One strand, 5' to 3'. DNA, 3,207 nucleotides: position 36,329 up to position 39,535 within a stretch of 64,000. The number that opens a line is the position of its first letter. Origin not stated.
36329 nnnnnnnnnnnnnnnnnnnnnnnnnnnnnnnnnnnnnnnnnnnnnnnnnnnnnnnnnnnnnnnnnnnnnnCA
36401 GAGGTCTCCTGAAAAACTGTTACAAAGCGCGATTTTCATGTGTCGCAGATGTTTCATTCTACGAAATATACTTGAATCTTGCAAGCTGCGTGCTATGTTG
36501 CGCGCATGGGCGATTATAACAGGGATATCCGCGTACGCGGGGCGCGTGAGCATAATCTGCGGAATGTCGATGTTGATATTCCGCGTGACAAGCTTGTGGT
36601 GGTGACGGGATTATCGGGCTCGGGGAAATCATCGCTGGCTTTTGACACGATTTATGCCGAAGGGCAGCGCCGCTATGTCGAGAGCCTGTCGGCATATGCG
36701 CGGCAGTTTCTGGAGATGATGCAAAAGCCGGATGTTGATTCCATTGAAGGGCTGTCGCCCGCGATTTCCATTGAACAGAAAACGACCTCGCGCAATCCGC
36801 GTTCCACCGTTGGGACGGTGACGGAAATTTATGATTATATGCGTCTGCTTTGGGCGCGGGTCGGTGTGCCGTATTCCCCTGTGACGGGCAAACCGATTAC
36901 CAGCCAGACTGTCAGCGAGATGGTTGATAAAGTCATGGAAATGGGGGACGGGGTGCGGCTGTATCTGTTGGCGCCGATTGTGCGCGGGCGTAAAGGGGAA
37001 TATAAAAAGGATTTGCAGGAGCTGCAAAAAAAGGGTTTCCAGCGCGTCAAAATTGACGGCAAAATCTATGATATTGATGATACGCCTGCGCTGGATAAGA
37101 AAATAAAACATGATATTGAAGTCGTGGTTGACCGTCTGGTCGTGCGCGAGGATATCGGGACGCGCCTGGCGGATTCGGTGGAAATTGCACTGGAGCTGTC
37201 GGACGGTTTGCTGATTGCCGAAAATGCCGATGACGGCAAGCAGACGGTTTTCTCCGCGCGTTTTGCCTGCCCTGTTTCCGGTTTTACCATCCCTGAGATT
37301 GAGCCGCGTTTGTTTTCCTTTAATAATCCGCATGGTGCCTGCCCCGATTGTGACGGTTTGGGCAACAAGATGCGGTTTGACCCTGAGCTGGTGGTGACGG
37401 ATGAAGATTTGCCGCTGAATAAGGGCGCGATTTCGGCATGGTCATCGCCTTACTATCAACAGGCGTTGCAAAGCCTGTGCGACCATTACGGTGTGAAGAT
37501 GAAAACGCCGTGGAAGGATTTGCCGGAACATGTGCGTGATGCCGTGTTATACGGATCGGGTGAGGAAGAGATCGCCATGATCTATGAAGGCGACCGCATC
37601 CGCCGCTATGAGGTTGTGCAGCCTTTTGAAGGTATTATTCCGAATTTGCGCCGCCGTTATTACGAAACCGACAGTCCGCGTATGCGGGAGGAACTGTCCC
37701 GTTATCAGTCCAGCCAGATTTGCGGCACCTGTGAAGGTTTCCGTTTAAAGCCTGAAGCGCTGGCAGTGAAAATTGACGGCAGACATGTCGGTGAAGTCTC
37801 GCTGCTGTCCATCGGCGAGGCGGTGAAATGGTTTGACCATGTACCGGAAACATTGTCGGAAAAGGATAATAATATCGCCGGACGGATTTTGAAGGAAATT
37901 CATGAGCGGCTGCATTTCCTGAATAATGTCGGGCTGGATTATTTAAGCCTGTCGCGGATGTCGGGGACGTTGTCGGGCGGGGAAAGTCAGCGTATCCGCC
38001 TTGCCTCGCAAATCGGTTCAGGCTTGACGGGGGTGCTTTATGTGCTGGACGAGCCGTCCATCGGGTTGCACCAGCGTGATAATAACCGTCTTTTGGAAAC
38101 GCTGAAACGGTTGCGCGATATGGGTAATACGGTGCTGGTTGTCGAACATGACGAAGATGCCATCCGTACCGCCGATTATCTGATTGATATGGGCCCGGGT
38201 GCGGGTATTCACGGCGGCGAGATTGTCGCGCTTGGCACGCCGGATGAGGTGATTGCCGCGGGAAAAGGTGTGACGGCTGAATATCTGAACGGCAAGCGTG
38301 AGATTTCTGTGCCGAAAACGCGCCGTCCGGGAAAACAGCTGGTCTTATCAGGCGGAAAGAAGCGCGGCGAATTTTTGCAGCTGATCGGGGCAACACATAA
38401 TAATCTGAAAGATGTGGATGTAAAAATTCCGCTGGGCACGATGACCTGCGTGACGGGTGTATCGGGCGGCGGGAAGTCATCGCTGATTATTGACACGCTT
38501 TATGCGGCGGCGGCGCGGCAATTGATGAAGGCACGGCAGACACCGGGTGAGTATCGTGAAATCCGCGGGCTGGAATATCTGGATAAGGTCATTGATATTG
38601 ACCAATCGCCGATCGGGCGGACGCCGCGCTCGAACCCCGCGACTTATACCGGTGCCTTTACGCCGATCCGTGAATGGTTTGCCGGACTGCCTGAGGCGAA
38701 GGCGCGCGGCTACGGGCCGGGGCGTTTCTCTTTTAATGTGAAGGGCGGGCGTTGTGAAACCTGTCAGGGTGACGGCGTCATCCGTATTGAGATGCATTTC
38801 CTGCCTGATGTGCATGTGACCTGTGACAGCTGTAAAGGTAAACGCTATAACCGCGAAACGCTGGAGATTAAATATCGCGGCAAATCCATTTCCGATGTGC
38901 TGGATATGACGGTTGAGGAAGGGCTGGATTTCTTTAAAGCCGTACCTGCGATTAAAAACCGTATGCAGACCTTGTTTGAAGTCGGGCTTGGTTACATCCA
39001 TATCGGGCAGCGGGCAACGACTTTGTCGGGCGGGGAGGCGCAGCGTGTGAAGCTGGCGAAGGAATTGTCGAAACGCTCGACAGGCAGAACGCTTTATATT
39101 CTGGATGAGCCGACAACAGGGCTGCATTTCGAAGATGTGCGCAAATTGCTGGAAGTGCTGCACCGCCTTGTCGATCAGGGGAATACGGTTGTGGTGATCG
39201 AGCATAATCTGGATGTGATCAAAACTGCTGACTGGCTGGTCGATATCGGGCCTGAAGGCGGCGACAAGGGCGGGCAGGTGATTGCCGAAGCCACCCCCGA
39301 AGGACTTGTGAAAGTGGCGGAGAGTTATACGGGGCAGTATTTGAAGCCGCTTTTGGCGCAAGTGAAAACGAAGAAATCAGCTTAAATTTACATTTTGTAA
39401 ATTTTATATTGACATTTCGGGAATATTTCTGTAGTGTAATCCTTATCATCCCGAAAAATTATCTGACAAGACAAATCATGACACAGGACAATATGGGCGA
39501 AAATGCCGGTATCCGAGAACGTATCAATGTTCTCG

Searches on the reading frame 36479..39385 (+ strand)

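Call 7: search_protein_families(library=pfam, max_evalue=0.01, proteins=[window:36479-39385:+])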
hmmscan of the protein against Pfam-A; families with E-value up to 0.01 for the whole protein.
window:36479-39385:+ (968 aa): 12 families
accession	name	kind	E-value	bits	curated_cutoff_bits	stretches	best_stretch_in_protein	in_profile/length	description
PF17760.6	UvrA_inter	-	3.4e-40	136.8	23.3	1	143-250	1-108/109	UvrA interaction domain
PF17755.6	UvrA_DNA-bind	-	6.8e-39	133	23.2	1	301-407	1-109/110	UvrA DNA-binding domain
PF00005.33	ABC_tran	-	8.3e-20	72.2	25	1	827-880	87-137/137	ABC transporter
PF02463.25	SMC_N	-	1e-10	41.9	40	0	848-923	136-211/220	RecF/RecN/SMC N terminal domain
PF20703.3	nSTAND1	-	1.4e-06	28.6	27.1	1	23-96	19-88/379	Novel STAND NTPase 1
PF13555.12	AAA_29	-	1.6e-06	28.2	27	0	27-53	12-38/61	P-loop containing region of AAA domain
PF13191.12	AAA_16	-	2.3e-06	28.6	32.6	0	35-79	22-71/167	AAA ATPase domain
PF00684.25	DnaJ_CXXCXGXG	-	3.2e-05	24.5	32.7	1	757-789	16-51/65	DnaJ central domain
PF13481.12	AAA_25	-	0.00012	22.2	27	0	33-57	29-53/195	AAA domain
PF14258.12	DUF4350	-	0.00069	20.4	30.4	0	862-932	29-96/181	Domain of unknown function (DUF4350)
PF03193.22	RsgA_GTPase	-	0.00093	19.5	30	0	25-54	95-123/174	RsgA GTPase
PF13304.12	AAA_21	-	0.0022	18.5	27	0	857-906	245-295/304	AAA domain, putative AbiEii toxin, Type IV TA system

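Call 105: search_protein_families(library=ncbifam, max_evalue=0.001, proteins=[window:36506-39385:+])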
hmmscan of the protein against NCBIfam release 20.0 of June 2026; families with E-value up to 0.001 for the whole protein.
window:36506-39385:+ (959 aa): 176 families (the best 25 are shown)
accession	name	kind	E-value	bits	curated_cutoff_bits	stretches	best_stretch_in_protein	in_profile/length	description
NF001503.0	PRK00349.1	equivalog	0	1584.3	1147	1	6-951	4-942/943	excinuclease ABC subunit UvrA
TIGR00630.1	uvra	equivalog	0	1461.9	729.8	1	8-934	2-923/924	excinuclease ABC subunit UvrA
NF001885.0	PRK00635.1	equivalog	6.2e-219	729.8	3054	1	8-953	6-922/1809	excinuclease ABC subunit A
NF040873.1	AztA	equivalog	2.5e-36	125.1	220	2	834-912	114-189/191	zinc ABC transporter ATP-binding protein AztA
TIGR03608.1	L_ocin_972_ABC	subfamily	5.5e-34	117.4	254.85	2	817-913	113-205/206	putative bacteriocin export ABC transporter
TIGR02857.1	CydD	equivalog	1.2e-33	116.9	435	2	830-913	448-528/529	thiol reductant ABC exporter subunit CydD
TIGR04521.1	ECF_ATPase_2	equivalog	6.4e-33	114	330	2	464-590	119-240/279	energy-coupling factor transporter ATPase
TIGR02673.1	FtsE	equivalog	5.5e-32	111.2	264.85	2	822-907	121-202/214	cell division ATP-binding protein FtsE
NF010068.0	PRK13548.1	equivalog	2e-30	105.8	261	2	835-904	133-205/261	heme ABC transporter ATP-binding protein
TIGR04520.1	ECF_ATPase_1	equivalog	1.6e-28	99.9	315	2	464-589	112-230/269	energy-coupling factor transporter ATPase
NF008409.0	PRK11231.1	equivalog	3.7e-28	98.6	375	2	472-585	123-228/255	Fe(3+) dicitrate ABC transporter ATP-binding protein FecE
TIGR03873.1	F420-0_ABC_ATP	hypoth_equivalog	4.1e-28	98.3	372.4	2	836-912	133-208/256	putative F420-0 ABC transporter ATP-binding protein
TIGR02315.1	ABC_phnC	equivalog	5.7e-27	94.7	266.1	2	817-906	124-210/243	phosphonate ABC transporter ATP-binding protein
TIGR01166.1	cbiO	subfamily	5.7e-27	94.4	211.8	2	835-904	122-189/190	cobalt ABC transporter, ATP-binding protein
NF053840.1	MnTportMntADein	equivalog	1.1e-25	90.6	400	2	837-914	131-206/240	manganese ABC transporter ATP-binding protein MntA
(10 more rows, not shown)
